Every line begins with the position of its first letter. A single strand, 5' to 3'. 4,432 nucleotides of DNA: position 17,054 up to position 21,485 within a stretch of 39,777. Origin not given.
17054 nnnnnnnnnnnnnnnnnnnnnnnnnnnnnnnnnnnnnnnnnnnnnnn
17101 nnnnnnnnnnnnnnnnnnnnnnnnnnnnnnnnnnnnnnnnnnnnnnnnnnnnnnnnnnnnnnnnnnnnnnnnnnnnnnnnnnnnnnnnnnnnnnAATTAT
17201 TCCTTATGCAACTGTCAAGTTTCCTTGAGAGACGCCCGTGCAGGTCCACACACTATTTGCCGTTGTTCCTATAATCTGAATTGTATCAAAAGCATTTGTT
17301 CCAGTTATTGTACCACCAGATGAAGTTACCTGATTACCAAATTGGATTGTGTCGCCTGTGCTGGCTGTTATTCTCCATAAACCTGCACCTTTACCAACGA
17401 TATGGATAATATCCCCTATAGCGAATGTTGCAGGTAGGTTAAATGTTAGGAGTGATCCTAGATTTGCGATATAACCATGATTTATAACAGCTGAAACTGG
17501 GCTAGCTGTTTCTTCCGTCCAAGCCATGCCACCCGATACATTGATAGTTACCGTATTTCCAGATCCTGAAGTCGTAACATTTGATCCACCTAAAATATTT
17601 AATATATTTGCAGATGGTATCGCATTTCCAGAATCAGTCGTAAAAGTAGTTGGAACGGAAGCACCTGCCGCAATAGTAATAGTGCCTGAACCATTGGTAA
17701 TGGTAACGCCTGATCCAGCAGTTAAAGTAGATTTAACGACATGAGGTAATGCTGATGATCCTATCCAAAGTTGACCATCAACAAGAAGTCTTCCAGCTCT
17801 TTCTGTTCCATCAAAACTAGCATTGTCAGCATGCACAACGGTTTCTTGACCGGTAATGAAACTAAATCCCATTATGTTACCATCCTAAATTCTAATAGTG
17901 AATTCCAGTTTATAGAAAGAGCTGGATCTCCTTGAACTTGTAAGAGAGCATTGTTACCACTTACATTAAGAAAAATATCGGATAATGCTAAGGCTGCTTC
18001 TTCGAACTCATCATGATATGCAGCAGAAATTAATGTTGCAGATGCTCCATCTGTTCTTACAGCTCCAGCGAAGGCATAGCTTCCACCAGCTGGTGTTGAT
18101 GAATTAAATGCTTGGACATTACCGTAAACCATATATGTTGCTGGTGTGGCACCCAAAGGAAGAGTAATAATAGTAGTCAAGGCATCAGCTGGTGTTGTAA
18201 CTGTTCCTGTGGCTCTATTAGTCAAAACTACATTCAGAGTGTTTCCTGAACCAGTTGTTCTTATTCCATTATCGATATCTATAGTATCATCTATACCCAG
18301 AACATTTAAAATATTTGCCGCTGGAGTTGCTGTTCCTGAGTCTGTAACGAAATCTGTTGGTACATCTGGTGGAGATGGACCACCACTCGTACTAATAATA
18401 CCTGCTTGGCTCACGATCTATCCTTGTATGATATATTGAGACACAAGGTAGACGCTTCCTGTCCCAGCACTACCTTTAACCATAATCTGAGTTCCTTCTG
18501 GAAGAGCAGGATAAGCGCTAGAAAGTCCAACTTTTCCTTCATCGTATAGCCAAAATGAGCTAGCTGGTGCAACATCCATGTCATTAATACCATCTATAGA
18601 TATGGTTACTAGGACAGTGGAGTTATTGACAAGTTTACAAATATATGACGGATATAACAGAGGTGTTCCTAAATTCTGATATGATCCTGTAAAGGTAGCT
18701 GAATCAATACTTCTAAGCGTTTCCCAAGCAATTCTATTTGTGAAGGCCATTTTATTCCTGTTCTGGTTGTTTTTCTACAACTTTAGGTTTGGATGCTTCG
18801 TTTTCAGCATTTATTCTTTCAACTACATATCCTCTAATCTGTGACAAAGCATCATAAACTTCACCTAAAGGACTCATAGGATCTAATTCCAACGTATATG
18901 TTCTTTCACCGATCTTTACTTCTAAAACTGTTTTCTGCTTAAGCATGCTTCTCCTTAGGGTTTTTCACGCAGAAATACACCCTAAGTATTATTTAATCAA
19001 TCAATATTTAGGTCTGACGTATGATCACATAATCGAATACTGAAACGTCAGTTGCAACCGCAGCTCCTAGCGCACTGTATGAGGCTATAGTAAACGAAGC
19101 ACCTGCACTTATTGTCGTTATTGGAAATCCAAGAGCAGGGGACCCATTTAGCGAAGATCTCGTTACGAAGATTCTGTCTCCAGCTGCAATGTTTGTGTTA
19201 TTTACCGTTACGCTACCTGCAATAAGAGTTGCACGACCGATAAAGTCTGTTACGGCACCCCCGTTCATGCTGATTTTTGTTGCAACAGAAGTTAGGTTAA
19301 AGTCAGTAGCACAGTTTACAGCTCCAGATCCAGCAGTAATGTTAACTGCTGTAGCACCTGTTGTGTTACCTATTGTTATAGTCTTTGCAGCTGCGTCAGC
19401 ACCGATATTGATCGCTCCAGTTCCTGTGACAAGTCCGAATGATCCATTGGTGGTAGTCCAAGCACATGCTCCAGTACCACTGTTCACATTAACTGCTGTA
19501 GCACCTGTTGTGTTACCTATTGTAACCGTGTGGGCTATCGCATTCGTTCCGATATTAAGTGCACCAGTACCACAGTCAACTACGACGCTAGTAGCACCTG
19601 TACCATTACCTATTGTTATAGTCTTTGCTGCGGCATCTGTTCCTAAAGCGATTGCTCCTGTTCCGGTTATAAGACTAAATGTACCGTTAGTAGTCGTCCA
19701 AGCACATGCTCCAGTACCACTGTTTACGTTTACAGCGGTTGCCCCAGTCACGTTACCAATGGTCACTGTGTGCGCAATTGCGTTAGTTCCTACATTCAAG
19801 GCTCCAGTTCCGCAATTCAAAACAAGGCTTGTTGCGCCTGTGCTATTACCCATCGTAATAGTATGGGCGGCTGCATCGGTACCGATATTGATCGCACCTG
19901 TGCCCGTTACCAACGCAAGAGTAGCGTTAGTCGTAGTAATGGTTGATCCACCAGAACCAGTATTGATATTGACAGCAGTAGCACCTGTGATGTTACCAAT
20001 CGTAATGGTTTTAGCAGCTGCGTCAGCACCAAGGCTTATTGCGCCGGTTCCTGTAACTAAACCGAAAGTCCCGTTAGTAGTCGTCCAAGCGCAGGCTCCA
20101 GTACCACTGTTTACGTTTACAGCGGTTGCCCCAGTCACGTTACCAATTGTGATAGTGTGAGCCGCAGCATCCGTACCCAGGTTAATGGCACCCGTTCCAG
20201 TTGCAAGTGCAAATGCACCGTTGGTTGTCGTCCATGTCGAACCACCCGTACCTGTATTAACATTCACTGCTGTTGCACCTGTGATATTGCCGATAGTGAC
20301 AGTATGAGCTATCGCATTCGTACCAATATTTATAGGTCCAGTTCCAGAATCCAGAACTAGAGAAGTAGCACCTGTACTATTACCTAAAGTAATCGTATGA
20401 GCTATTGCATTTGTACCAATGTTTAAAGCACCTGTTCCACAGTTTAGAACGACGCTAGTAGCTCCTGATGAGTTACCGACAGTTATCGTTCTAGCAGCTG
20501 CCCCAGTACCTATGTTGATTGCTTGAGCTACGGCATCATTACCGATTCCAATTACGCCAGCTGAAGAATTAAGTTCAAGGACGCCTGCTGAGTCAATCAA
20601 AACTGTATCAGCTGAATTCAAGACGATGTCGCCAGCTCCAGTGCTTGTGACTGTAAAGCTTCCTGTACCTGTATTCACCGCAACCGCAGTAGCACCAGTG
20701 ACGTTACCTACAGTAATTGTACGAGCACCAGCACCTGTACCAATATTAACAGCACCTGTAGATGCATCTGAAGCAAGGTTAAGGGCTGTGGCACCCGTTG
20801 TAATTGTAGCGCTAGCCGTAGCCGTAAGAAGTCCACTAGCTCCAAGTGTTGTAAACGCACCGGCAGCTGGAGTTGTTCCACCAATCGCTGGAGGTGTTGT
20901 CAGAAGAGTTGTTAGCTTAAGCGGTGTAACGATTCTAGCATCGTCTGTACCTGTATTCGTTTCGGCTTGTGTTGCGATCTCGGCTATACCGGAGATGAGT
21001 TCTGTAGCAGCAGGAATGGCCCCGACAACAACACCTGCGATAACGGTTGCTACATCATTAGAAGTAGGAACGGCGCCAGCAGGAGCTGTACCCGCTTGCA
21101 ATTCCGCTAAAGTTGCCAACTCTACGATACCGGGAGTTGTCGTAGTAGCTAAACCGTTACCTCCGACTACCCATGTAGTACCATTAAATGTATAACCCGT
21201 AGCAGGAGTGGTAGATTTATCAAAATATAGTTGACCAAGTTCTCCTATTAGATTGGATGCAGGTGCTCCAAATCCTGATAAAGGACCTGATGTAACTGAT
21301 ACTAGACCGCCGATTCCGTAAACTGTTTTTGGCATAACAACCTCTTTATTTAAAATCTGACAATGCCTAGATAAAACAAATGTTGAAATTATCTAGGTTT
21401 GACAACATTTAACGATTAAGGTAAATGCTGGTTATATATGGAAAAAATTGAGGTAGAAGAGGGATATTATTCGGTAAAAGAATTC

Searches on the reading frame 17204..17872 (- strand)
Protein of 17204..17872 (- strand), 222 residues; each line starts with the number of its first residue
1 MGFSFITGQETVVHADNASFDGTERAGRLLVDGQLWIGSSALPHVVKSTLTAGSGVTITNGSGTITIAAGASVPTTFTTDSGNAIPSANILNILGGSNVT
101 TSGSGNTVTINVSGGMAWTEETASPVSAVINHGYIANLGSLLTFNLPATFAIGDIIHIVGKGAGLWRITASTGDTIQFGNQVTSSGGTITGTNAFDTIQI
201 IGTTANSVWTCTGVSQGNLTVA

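Call 33: search_protein_families(library=pfam, proteins=[window:17204-17872:-], max_evalue=0.01)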
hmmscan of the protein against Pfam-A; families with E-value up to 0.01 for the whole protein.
window:17204-17872:- (222 aa): 0 families

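Call 99: search_solved_structures(query=window:17204-17872:-, max_evalue=1)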
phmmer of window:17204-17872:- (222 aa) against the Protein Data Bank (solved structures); distinct sequences matched with E-value up to 1: 2.
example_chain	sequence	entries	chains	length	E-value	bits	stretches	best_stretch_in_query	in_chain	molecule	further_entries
6pmu_A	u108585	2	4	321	0.65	13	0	59-195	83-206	Beta-cyanoalanine synthase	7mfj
6xo2_A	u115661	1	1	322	0.65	13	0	59-195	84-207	Beta-cyanoalanine synthase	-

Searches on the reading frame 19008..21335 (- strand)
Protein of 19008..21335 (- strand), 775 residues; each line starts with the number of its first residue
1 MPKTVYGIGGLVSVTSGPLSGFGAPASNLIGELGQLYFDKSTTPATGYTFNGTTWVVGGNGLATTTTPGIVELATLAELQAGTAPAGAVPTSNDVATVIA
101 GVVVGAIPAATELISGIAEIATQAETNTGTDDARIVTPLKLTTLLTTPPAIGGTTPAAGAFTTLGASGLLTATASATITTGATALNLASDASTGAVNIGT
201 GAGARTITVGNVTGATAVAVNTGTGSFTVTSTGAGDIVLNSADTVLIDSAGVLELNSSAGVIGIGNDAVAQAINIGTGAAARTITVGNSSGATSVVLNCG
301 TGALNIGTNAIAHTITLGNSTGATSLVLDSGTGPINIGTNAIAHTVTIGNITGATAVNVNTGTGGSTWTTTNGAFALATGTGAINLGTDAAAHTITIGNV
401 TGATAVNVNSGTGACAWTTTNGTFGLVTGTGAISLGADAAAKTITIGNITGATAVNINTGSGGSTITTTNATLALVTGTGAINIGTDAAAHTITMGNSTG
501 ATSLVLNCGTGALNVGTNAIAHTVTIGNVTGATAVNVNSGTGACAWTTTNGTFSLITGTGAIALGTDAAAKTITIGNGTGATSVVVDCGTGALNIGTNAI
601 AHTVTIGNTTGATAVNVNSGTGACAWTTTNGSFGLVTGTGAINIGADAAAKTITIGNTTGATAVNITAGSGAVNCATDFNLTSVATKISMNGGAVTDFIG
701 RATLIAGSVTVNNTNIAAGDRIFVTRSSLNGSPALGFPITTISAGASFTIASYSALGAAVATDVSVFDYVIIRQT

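Call 12: search_protein_families(library=phrogs, proteins=[window:19008-21335:-], max_evalue=0.001)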
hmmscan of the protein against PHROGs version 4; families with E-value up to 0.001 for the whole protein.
window:19008-21335:- (775 aa): 0 families

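Call 33: search_protein_families(library=pfam, proteins=[window:19008-21335:-], max_evalue=0.01)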
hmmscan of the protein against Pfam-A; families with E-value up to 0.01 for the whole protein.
window:19008-21335:- (775 aa): 0 families

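Call 98: search_solved_structures(query=window:19008-21335:-, max_evalue=1)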
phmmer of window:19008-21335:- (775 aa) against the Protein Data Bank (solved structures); distinct sequences matched with E-value up to 1: 3.
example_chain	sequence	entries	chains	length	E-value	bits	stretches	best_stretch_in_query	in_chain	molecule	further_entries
9x3r_M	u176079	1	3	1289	5.9e-09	38.2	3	110-146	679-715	Long-tail fiber proximal subunit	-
9f4a_Le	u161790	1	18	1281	9.5e-05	24.3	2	63-152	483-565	Long tail fiber proximal subunit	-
6pze_L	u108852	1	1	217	0.025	16.3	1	292-415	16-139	NA-45 FAB LIGHT CHAIN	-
